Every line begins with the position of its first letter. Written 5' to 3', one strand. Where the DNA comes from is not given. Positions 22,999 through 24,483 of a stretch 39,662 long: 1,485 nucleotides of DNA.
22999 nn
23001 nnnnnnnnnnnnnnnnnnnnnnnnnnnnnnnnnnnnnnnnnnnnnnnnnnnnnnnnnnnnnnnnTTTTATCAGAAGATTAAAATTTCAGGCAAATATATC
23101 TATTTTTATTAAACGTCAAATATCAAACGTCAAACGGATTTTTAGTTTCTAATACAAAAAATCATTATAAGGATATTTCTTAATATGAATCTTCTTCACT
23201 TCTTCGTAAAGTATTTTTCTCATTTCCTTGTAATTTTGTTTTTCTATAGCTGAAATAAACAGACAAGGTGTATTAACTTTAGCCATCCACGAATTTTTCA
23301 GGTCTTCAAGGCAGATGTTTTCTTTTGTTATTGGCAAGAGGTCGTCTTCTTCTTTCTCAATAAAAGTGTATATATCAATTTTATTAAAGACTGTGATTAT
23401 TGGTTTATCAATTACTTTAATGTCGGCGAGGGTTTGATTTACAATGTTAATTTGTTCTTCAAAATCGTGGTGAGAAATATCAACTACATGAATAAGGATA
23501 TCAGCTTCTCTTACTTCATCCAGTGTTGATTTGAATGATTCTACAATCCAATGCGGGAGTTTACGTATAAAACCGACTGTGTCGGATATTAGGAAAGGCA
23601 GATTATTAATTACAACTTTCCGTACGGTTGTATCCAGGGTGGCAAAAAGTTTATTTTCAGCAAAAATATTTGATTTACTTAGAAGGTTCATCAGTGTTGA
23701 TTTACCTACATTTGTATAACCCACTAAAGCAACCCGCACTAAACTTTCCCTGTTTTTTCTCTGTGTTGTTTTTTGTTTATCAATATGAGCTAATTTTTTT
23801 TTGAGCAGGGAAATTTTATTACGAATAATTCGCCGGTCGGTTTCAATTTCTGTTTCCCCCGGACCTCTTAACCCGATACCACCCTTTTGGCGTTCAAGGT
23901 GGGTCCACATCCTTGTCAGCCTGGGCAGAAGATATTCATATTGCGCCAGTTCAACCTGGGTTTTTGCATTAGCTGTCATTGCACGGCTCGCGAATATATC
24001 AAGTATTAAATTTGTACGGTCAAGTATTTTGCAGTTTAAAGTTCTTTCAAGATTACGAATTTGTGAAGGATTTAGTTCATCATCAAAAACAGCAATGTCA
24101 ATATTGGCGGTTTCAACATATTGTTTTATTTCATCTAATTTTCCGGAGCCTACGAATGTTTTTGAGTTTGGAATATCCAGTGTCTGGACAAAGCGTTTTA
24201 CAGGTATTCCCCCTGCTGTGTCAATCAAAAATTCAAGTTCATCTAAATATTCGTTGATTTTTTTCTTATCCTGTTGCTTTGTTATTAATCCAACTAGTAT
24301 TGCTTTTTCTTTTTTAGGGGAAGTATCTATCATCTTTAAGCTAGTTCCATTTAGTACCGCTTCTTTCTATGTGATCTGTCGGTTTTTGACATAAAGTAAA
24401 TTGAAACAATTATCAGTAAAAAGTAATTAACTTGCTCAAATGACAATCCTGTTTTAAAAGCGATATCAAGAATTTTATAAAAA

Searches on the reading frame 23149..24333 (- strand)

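Call 93: search_protein_families(library=pfam, proteins=[window:23149-24333:-], max_evalue=0.00001)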
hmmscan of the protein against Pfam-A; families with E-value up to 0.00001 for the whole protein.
window:23149-24333:- (394 aa): 6 families
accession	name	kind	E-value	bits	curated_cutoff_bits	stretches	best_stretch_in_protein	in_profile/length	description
PF16360.10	GTP-bdg_M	-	1.2e-32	112.7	29.5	1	117-195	1-79/79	GTP-binding GTPase Middle Region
PF13167.11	GTP-bdg_N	-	1.3e-32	112.7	25.4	1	28-115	2-89/89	GTP-binding GTPase N-terminal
PF01926.29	MMR_HSR1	-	6.6e-23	81.4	21.9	1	200-318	1-113/113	50S ribosome-binding GTPase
PF00025.27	Arf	-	1.1e-07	31.9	22.3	1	194-377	10-172/174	ADP-ribosylation factor family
PF02421.24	FeoB_N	-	5.4e-06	26.5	27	0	200-322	2-118/156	Ferrous iron transport protein B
PF00009.33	GTP_EFTU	-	7.7e-06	26.1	26.5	0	273-379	89-186/188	Elongation factor Tu GTP binding domain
